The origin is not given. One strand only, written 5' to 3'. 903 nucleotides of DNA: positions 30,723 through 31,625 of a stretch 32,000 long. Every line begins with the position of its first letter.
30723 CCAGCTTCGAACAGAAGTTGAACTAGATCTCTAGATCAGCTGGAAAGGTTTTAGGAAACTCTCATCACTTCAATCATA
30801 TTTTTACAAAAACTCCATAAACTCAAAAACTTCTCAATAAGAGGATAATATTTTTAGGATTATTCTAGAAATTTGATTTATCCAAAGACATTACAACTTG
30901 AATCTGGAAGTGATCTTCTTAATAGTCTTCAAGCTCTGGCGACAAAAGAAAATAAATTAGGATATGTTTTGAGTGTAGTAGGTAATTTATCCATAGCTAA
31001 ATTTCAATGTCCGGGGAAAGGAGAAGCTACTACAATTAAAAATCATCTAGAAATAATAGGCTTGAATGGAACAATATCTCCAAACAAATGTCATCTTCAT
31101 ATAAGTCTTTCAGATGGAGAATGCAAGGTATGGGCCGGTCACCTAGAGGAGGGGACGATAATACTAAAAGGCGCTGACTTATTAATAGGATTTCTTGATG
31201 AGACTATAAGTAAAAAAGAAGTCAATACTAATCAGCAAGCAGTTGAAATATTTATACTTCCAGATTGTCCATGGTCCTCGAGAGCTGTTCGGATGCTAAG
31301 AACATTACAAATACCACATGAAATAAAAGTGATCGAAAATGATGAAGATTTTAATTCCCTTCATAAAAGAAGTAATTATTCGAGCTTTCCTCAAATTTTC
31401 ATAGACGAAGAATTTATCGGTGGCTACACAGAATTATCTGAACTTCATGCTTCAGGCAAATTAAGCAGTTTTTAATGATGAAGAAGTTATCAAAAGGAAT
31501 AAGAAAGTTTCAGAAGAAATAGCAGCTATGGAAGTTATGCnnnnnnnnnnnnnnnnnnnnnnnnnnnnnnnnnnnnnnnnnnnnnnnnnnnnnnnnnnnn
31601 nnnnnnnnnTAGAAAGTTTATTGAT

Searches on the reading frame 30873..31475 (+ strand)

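Call 45: search_protein_families(library=pfam, max_evalue=0.001, proteins=[window:30873-31475:+])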
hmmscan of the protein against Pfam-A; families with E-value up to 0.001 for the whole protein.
window:30873-31475:+ (200 aa): 3 families
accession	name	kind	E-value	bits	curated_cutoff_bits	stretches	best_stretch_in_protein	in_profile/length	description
PF03479.20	PCC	-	1.3e-20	74.3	25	1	7-106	5-113/117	Plants and Prokaryotes Conserved (PCC) domain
PF00462.30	Glutaredoxin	-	7.6e-13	48.9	22.9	1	124-182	1-60/60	Glutaredoxin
PF13417.12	GST_N_3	-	0.00036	21.2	22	1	128-183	3-58/75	Glutathione S-transferase, N-terminal domain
